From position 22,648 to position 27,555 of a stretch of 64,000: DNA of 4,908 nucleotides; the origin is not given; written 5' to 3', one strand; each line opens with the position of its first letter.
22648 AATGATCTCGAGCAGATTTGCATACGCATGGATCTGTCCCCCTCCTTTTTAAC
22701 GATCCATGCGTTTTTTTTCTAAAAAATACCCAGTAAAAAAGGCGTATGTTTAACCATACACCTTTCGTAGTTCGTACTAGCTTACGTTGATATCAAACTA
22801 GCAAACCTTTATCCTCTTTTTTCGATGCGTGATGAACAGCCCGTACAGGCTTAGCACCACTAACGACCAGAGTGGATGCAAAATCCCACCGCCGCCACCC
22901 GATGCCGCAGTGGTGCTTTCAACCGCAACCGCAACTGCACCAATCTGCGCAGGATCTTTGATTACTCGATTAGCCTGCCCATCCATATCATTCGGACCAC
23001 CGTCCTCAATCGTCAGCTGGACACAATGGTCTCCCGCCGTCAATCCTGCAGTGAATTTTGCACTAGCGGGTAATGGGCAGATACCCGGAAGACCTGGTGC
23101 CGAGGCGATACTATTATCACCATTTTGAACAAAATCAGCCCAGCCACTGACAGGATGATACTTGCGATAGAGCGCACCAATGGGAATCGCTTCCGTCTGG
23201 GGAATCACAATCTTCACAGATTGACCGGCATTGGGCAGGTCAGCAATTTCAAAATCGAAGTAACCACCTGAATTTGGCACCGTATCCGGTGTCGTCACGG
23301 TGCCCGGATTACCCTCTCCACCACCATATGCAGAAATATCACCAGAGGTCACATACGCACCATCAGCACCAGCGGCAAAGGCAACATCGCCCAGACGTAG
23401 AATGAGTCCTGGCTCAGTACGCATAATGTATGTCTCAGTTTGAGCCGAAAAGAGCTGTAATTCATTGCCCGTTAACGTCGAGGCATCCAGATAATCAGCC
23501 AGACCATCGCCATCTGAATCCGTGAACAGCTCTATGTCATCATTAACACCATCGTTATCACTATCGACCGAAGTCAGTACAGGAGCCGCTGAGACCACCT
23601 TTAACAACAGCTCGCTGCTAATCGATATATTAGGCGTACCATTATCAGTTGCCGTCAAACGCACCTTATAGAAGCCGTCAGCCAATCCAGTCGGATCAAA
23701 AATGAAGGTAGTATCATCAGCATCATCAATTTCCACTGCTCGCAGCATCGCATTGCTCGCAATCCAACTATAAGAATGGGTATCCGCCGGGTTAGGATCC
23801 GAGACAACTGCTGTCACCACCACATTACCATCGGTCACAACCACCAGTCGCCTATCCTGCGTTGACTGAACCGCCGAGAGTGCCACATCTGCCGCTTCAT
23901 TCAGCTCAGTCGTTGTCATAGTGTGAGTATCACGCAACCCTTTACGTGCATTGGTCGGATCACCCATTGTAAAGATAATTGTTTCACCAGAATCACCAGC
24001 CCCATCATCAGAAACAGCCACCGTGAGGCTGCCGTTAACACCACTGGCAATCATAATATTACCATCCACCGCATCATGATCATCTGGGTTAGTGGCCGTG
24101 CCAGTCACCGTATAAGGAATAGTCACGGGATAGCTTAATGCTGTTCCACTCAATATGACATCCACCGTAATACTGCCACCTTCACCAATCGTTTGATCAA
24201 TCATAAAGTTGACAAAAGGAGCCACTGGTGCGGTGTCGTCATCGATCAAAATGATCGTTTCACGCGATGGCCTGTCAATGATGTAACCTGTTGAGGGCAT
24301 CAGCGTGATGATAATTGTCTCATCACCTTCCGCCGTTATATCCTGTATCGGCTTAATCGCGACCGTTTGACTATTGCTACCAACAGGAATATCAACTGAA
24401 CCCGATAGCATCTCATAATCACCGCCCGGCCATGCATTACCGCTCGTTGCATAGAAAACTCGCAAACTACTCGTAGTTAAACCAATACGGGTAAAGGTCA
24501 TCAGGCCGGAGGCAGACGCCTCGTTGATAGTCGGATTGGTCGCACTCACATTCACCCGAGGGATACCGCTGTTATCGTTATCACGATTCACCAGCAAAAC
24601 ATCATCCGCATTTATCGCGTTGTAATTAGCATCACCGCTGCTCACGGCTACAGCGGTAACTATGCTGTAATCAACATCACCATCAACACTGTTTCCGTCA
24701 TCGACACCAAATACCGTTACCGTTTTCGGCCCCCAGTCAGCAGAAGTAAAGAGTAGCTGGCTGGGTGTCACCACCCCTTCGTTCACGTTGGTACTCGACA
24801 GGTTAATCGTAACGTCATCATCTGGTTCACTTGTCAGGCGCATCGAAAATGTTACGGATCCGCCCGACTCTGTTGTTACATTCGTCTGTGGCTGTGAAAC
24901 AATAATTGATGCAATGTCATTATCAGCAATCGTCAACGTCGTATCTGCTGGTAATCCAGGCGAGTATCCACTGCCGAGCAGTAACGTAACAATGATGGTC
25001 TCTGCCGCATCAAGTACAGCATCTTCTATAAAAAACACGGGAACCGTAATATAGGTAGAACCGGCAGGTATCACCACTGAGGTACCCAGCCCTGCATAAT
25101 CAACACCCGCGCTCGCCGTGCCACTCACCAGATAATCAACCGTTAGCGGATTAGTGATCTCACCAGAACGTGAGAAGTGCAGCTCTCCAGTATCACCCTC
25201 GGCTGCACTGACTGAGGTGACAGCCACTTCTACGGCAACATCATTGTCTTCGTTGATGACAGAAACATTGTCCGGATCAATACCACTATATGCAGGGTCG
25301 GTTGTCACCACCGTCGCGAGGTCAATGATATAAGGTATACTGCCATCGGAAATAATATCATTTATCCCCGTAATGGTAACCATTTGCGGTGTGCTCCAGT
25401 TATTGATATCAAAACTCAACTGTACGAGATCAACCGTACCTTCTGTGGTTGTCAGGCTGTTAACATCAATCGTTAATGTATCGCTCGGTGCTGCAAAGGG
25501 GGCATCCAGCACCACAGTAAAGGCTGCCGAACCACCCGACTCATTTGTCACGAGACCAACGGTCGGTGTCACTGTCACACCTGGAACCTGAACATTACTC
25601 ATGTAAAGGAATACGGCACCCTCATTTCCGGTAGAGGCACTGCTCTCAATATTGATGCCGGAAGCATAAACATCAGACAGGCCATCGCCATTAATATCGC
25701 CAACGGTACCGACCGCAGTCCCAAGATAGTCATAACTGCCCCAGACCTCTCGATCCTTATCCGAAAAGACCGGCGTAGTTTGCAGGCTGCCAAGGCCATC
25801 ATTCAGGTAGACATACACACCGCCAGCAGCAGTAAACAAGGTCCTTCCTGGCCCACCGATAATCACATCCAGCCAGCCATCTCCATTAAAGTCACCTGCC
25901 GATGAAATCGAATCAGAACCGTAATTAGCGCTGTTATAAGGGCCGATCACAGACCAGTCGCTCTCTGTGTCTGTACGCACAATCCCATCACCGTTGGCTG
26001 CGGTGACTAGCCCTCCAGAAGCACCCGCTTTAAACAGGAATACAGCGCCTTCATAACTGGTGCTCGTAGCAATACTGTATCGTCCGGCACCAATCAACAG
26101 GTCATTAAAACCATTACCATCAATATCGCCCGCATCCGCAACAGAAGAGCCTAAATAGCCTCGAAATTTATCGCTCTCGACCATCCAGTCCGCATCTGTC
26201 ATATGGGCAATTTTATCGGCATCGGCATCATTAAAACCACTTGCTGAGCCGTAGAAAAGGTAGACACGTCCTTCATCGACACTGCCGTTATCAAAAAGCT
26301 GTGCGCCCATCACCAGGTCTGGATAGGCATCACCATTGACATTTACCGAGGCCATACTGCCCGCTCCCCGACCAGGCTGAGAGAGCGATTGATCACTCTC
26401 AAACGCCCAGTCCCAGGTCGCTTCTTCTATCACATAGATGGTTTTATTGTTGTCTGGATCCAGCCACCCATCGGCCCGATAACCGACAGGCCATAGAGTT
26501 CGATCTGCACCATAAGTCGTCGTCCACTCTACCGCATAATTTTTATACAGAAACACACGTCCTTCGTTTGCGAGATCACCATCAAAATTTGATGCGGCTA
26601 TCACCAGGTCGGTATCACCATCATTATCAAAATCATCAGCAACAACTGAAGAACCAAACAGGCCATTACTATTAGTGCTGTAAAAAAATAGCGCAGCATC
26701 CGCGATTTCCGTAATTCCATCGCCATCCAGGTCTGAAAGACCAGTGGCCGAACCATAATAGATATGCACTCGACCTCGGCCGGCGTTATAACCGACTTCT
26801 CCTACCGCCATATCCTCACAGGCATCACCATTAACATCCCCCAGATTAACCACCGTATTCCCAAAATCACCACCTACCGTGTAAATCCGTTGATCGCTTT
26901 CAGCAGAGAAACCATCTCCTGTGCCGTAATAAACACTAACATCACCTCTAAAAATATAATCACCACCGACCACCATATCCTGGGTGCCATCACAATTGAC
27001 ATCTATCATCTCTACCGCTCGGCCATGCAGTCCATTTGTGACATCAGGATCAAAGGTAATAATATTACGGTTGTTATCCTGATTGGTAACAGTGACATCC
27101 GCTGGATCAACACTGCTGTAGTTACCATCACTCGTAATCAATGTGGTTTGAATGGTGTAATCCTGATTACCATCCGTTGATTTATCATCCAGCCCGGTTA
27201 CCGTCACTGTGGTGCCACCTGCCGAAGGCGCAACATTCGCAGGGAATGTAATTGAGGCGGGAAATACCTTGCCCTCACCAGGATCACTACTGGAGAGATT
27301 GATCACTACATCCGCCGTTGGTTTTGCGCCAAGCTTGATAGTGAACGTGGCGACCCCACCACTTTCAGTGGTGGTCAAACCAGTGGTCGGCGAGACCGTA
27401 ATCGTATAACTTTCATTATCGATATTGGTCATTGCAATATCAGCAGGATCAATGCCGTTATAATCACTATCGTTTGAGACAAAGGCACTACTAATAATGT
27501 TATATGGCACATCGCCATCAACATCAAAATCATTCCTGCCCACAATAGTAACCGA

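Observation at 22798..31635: Giant (about 2,945 aa) multi-propeller, multi-Calx-beta surface protein with GlyGly-CTERM anchor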

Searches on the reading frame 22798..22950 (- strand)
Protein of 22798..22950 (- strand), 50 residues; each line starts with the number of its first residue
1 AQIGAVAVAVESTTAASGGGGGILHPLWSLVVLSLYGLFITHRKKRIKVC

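Call 6: search_protein_families(library=ncbifam, proteins=[window:22798-22950:-], max_evalue=10)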
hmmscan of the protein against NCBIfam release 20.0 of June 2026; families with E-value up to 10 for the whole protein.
window:22798-22950:- (50 aa): 0 families

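Call 20: search_protein_families(library=ncbifam, proteins=[window:22801-22926:-], max_evalue=10)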
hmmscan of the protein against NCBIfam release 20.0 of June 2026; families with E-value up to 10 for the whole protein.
seq(42 aa): 0 families

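Call 35: search_protein_families(library=ncbifam, alignment_id=A1, max_evalue=10)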
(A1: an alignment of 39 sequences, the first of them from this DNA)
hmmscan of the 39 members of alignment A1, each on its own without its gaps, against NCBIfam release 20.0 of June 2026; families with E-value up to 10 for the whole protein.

A. member 1, seq(42 aa): 0 families

B. families by the number of members that match (of 39 scanned): 10 families
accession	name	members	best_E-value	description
TIGR03901.2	MYXO-CTERM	8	0.00084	MYXO-CTERM sorting domain-containing protein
TIGR03501.1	GlyGly_CTERM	8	0.0023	GlyGly-CTERM sorting domain-containing protein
NF033191.4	JDVT-CTERM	5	0.019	JDVT-CTERM domain-containing protein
TIGR03382.1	GC_trans_RRR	4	0.01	MYXO-CTERM sorting domain-containing protein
NF038115.1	SVAGG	2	0.012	SVAGG family GlyGly-CTERM protein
NF058572.1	PenVAmdYxeL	1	0.024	penicillin V amidase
NF004888.0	PRK06251.1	1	0.08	V-type ATP synthase subunit K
TIGR00394.1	lac_pts_IIC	1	0.11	lactose-specific PTS transporter subunit EIIC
NF004873.0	PRK06231.1-3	1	0.2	F0F1 ATP synthase subunit B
NF053725.2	Rv3103c_TM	1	4.2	Rv3103c transmembrane domain-containing protein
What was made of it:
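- On GlyGly-CTERM sorting domain (TIGR03501): However, only 8 of 39 family tails hit the model at all, and 8 hit MYXO-CTERM (call 35).
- Closest known: MYXO-CTERM / myxosortase sorting signal. Same: 8 of 39 family tails weakly hit this model (call 35).
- Only 8 of 39 family tails hit that model, and as many hit MYXO-CTERM (call 35).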

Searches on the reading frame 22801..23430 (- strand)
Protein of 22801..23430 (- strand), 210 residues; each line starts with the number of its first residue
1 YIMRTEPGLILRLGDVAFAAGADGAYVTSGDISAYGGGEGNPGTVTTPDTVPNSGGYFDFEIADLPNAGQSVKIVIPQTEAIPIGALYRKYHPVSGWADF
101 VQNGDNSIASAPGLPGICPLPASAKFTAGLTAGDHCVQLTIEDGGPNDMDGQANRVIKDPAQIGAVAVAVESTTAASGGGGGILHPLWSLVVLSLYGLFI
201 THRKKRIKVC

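Call 18: search_protein_families(library=pfam, proteins=[window:22801-23328:-], max_evalue=1)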
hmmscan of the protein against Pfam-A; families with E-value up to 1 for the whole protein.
window:22801-23328:- (176 aa): 1 family
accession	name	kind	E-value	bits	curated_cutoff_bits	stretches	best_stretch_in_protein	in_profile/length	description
PF25654.1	MCP1_SIFV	-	0.21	11.7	27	1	139-170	65-96/204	Major capsid protein 1, Sulfolobus islandicus filamentous virus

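Call 65: find_homologous_proteins(query=window:22801-23430:-, max_evalue=0.001)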
Query window:22801-23430:- (210 aa): 27 proteins with E <= 0.001 among 1259 candidates.
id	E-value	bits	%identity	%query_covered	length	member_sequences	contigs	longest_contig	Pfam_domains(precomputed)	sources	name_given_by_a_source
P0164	2.9e-93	330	68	98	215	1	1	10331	-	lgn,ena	-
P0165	1.0e-71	259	61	95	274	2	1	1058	-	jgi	-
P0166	8.5e-65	237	64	79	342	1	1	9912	-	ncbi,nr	ncbi:MAG: hypothetical protein GXP14_07200, partial [Gammaproteobacteria bacterium]|nr:hypothetical 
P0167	2.2e-63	232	55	99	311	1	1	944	-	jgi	-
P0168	6.8e-63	230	49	94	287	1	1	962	-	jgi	jgi:hypothetical protein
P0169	9.7e-60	220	61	79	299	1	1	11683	-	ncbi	ncbi:hypothetical protein MNBD_GAMMA16-653, partial [hydrothermal vent metagenome]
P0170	2.2e-58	216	52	100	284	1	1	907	-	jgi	-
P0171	1.1e-57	213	55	85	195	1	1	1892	-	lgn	-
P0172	2.7e-53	199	50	97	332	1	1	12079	-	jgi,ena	-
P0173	3.8e-48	182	76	51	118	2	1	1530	-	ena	-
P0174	2.3e-47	180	52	80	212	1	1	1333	-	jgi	jgi:hypothetical protein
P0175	1.1e-44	171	52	80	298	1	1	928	-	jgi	jgi:hypothetical protein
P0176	4.9e-44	169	45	97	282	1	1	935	-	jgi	jgi:hypothetical protein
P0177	5.4e-44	169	45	93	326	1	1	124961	-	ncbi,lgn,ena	-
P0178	1.8e-42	164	48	80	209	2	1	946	-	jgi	jgi:hypothetical protein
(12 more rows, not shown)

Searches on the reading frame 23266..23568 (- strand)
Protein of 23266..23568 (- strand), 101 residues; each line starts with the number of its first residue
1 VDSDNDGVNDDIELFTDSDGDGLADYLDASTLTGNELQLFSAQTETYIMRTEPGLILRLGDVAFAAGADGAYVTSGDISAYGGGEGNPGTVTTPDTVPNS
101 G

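Call 18: search_protein_families(library=pfam, proteins=[window:23266-23568:-], max_evalue=1)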
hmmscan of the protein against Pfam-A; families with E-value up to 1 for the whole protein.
window:23266-23568:- (101 aa): 2 families
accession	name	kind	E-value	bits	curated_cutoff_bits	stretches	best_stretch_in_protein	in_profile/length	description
PF18884.5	TSP3_bac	-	0.017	15.4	25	2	2-14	1-13/22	Bacterial TSP3 repeat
PF02412.23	TSP_3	-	0.034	14.3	25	1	16-35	14-33/36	Thrombospondin type 3 repeat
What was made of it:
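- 23476..23565 (-): Two TSP3-like calcium loops (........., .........). Pfam TSP3_bac and TSP_3 14-15 bits, below the cutoff of 25 (call 18).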

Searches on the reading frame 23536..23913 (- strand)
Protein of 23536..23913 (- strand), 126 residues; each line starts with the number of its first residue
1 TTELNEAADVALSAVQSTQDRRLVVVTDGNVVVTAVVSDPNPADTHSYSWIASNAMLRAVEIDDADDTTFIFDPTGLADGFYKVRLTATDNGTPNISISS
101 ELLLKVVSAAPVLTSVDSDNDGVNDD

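Call 18: search_protein_families(library=pfam, proteins=[window:23536-23913:-], max_evalue=1)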
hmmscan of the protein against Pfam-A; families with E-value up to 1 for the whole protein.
window:23536-23913:- (126 aa): 5 families
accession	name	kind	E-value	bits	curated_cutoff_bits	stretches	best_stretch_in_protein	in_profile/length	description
PF22352.2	K319L-like_PKD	-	0.00031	21.1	27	1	29-92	12-72/84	K319L-like, PKD domain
PF18911.6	PKD_4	-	0.034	14.6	27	0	78-94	58-75/85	PKD domain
PF04843.18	Herpes_teg_N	-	0.091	12.8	25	1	29-80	115-164/183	Herpesvirus tegument protein, N-terminal conserved region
PF21200.3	Glyco_hydro_39_C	-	0.14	12.9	27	1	23-86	5-71/89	Alpha-L-iduronidase C-terminal domain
PF20646.2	Hpf1_C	-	0.14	12.3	25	1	25-39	4-18/35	Hpf1 C-terminal YTTT repeat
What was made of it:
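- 23566..23880 (-): PKD-like Ig module. Pfam K319L-like_PKD 21 bits, below the cutoff of 27 (call 18).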

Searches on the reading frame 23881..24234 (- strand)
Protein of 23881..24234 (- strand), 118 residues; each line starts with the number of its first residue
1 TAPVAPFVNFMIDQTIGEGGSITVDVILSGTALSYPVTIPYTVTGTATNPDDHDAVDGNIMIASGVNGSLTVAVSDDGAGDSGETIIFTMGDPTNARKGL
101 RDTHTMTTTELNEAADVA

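Call 19: search_protein_families(library=pfam, proteins=[window:23881-24234:-], max_evalue=1)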
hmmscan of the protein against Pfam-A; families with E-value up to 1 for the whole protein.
window:23881-24234:- (118 aa): 2 families
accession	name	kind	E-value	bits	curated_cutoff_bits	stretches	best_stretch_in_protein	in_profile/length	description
PF03160.20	Calx-beta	-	0.00034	21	27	1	20-105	22-109/119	Calx-beta domain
PF09822.16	ABC_transp_aux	-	0.011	15.4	34.7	1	12-92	174-255/288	ABC-type uncharacterized transport system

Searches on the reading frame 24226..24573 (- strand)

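Call 19: search_protein_families(library=pfam, proteins=[window:24226-24573:-], max_evalue=1)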
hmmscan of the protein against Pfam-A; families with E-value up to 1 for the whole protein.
window:24226-24573:- (116 aa): 3 families
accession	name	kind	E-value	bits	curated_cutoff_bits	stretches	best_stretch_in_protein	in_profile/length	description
PF03160.20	Calx-beta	-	1e-05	26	27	1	6-113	7-119/119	Calx-beta domain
PF12143.14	PPO1_KFDV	-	0.087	13.3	26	1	75-96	96-117/130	Chloroplastic Polyphenol Oxidase C-terminal domain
PF24713.1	TOR1L1_C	-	0.09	13.3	27.8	1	77-108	22-53/134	TORTIFOLIA1 C-terminal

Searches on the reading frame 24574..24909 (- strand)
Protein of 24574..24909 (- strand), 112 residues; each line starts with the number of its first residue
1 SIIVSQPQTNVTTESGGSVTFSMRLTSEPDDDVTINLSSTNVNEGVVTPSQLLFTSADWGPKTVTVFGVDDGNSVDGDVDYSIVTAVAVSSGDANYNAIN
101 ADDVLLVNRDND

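Call 19: search_protein_families(library=pfam, proteins=[window:24574-24909:-], max_evalue=1)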
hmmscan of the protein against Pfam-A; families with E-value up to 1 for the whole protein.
window:24574-24909:- (112 aa): 1 family
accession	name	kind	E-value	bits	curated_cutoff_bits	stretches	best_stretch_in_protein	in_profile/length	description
PF20579.4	LapA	-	0.029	15.2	27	1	9-41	10-41/99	LapA domain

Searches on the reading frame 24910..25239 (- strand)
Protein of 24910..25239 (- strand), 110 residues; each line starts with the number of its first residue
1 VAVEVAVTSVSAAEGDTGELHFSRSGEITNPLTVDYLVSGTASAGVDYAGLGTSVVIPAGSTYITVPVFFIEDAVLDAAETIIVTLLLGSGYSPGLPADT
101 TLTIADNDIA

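Call 19: search_protein_families(library=pfam, proteins=[window:24910-25239:-], max_evalue=1)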
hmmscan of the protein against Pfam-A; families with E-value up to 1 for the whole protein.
window:24910-25239:- (110 aa): 3 families
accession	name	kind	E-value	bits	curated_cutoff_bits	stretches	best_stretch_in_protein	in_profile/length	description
PF03160.20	Calx-beta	-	1.6e-08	35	27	1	3-108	10-119/119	Calx-beta domain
PF16132.11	DUF4843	-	0.041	13.9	34.5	1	39-107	60-130/163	Domain of unknown function (DUF4843)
PF25158.1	ABCA11_C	-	0.055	13.8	27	0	52-67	28-43/55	ABC transporter A family member 11-like, C-terminal domain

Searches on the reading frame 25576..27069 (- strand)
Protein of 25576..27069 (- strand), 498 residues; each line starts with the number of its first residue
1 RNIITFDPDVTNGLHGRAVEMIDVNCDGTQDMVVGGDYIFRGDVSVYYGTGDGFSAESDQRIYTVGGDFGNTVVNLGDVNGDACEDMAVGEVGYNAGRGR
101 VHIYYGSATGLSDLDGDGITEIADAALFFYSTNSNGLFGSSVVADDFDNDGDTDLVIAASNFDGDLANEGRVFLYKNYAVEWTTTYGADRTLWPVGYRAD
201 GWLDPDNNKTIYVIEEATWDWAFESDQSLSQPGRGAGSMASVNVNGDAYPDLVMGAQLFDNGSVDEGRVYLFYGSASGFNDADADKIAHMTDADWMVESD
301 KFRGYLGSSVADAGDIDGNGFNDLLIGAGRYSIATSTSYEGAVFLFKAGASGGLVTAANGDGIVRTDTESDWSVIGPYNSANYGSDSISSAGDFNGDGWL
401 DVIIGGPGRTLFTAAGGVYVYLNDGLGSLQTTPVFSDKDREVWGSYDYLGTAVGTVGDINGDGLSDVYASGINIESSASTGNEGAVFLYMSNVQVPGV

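Call 18: search_protein_families(library=pfam, proteins=[window:25576-27069:-], max_evalue=1)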
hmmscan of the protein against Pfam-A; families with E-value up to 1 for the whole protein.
window:25576-27069:- (498 aa): 3 families
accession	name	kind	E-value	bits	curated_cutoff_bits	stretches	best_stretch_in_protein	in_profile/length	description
PF01839.29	FG-GAP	-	5.4e-36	122.4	22.1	7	138-175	1-37/37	FG-GAP repeat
PF13517.12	FG-GAP_3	-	2.6e-18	66.8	26.9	5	393-468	1-60/61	FG-GAP-like repeat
PF14783.12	BBS2_Mid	-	0.027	15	27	0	146-255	6-99/108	Ciliary BBSome complex subunit 2, middle region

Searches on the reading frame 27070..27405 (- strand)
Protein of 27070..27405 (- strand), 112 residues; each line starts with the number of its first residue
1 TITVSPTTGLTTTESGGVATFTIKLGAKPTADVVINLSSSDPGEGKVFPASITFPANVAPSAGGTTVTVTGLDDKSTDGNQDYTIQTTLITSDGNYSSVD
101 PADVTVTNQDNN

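Call 19: search_protein_families(library=pfam, proteins=[window:27070-27405:-], max_evalue=1)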
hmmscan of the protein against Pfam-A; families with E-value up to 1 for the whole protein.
window:27070-27405:- (112 aa): 1 family
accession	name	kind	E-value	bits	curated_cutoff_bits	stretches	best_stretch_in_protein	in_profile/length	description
PF03160.20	Calx-beta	-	0.032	14.7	27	1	10-111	15-118/119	Calx-beta domain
